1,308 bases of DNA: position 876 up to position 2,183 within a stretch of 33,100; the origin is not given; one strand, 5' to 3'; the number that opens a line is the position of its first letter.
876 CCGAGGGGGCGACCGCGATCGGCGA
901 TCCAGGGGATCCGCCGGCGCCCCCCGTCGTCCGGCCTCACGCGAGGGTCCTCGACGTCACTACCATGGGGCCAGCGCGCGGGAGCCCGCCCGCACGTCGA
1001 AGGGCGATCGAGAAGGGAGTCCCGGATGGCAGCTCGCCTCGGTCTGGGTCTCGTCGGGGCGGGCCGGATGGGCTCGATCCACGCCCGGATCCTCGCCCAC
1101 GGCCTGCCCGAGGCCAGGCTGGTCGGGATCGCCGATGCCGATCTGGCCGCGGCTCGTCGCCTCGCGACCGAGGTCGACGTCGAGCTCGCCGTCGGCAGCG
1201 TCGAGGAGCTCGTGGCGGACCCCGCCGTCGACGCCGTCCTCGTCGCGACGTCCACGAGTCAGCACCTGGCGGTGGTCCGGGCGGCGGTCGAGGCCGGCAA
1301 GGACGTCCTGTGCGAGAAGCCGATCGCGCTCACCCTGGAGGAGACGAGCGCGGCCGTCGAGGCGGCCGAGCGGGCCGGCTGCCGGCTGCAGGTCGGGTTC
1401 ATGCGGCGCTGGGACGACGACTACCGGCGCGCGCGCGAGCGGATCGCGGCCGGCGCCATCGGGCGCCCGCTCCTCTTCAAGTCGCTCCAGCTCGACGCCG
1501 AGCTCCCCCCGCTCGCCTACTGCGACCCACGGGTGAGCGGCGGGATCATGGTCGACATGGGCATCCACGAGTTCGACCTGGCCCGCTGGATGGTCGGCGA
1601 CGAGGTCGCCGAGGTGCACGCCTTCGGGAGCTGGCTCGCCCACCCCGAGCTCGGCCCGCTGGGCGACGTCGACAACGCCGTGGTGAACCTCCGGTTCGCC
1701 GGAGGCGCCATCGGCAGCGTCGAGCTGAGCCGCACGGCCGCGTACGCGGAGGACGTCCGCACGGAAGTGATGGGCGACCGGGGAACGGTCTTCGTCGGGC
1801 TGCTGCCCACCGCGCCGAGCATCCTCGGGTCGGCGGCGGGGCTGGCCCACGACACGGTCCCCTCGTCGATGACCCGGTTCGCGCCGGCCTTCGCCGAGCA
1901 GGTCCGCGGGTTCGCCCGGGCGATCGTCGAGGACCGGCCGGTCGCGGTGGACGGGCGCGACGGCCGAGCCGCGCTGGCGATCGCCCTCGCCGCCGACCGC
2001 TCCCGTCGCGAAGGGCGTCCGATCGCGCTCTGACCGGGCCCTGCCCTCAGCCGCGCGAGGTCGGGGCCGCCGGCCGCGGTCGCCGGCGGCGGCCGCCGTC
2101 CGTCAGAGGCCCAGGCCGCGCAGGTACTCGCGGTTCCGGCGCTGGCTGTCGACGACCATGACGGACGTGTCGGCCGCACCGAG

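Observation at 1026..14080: LacI-associated catabolic locus combining moc/iol-like enzymes, an inosose-type aminotransferase and a polyamine-type ABC importer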

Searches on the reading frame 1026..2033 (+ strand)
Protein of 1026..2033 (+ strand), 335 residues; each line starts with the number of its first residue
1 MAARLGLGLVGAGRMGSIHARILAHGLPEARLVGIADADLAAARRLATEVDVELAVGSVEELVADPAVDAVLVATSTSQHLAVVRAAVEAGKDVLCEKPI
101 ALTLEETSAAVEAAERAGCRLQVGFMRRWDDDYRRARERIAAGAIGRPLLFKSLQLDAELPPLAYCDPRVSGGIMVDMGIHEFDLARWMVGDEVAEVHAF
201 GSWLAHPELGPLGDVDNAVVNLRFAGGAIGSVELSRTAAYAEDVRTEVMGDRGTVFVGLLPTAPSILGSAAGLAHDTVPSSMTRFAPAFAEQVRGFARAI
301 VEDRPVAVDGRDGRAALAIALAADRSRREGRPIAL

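Call 7: search_protein_families(library=pfam, proteins=[window:1026-2033:+], max_evalue=0.001)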
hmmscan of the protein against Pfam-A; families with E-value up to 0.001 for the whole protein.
window:1026-2033:+ (335 aa): 4 families
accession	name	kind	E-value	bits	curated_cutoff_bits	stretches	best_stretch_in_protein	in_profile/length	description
PF01408.29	GFO_IDH_MocA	-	9.2e-31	107.5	24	1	7-125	3-120/120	Oxidoreductase family, NAD-binding Rossmann fold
PF22725.1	GFO_IDH_MocA_C3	-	5.6e-30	104.3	27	1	133-255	1-123/124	GFO/IDH/MocA C-terminal domain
PF02894.22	GFO_IDH_MocA_C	-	7.1e-25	88.5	22.9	1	137-335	1-218/218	Oxidoreductase family, C-terminal alpha/beta domain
PF03447.22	NAD_binding_3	-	3.6e-07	31.3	24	1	11-122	1-114/116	Homoserine dehydrogenase, NAD binding domain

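Call 8: search_protein_families(library=ncbifam, proteins=[window:1026-2033:+], max_evalue=0.001)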
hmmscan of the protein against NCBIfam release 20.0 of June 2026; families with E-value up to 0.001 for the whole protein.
window:1026-2033:+ (335 aa): 12 families
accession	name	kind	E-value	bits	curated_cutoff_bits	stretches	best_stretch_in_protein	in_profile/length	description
TIGR04380.1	myo_inos_iolG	equivalog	1e-99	333.6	355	1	5-333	2-329/330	inositol 2-dehydrogenase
NF052679.1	InsChiInosDhIolG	equivalog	1.9e-40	139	540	1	5-322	3-314/343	bifunctional inositol 2-dehydrogenase/D-chiro-inositol 1-dehydrogenase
NF040723.1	UDP-GlcNAcDh_Arch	equivalog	7e-37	127.6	450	1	7-326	3-300/302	UDP-N-acetylglucosamine 3-dehydrogenase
NF052479.1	LevoglcsnDh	equivalog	3e-24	85.4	650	1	5-256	4-288/386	levoglucosan dehydrogenase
NF041392.1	XylDh_Gfo6_Halo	equivalog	7.2e-24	84.2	350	1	42-332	54-347/350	D-xylose 1-dehydrogenase Gfo6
NF008607.0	PRK11579.1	subfamily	1.2e-18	67.2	330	1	1-158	1-154/346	oxidoreductase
NF058563.1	BT_2159_fam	equivalog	9.1e-15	54.5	650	1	7-200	3-193/350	disaccharide 3-dehydrogenase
NF007574.0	PRK10206.1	equivalog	8.8e-11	41.4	352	1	58-184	56-181/345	oxidoreductase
NF058561.1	BT_2158_fam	equivalog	2e-08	33.3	750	1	60-147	87-176/487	glycoside 3-dehydrogenase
NF009830.0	PRK13304.1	equivalog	1.1e-06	28.4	267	1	6-105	3-99/265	aspartate dehydrogenase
TIGR00288.1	TIGR00288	hypoth_equivalog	7.9e-06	25.8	178.45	1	47-95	86-133/160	TIGR00288 family NYN domain-containing protein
TIGR01761.1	thiaz-red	subfamily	8.5e-05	22.2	188.8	1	13-123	11-121/350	thiazolinyl imide reductase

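Call 61: search_solved_structures(query=window:1026-2033:+, max_evalue=1e-15)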
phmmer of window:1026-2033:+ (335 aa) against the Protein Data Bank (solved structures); distinct sequences matched with E-value up to 1e-15: 46.
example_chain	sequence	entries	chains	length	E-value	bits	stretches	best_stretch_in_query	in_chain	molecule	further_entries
3ezy_A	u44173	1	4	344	3.3e-65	224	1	5-334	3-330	Dehydrogenase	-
4hkt_A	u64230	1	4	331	2.4e-50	175.1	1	7-334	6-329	Inositol 2-dehydrogenase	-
4n54_A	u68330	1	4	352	2.1e-44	155.6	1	5-324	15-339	Inositol dehydrogenase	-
4mkx_A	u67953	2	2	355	2.3e-44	155.5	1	5-324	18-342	Inositol dehydrogenase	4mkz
3cea_A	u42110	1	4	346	1.8e-42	149.2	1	7-331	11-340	Myo-inositol 2-dehydrogenase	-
3euw_A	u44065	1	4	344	2.6e-38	135.6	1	3-334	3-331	Myo-inositol dehydrogenase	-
3mz0_A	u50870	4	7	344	2.5e-30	109.3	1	5-307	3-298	Inositol 2-dehydrogenase/D-chiro-inositol 3-dehydrogenase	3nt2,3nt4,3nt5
4mio_A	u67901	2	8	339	3e-30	109.1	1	7-331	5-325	Inositol 2-dehydrogenase/D-chiro-inositol 3-dehydrogenase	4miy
4mie_A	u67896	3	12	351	3.1e-30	109.1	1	6-331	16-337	Inositol 2-dehydrogenase/D-chiro-inositol 3-dehydrogenase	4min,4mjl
4l8v_A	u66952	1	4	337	6.2e-30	108.1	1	5-307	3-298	Inositol 2-dehydrogenase/D-chiro-inositol 3-dehydrogenase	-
4l9r_A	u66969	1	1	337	6.6e-30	108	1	5-307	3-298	Inositol 2-dehydrogenase/D-chiro-inositol 3-dehydrogenase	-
3nto_A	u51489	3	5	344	2.4e-29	106.1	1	5-307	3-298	Inositol 2-dehydrogenase/D-chiro-inositol 3-dehydrogenase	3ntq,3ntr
2glx_A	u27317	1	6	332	8.5e-29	104.3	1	38-330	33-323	1,5-anhydro-D-fructose reductase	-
3ec7_A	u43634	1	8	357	1.8e-27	99.9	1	5-330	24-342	Putative Dehydrogenase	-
6jw6_A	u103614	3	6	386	2e-27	99.8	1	1-259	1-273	Dehydrogenase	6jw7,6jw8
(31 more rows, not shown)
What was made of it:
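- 1026..2033 (+): G1: IolG-like Gfo/Idh/MocA inositol-type dehydrogenase, convergent on the operon. Best PDB match is 3ezy from Thermotoga at 224 bits, followed by inositol dehydrogenases (call 61).
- On Classical iol (myo-inositol) catabolic operon: Its top PDB hits are inositol dehydrogenases (call 61).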
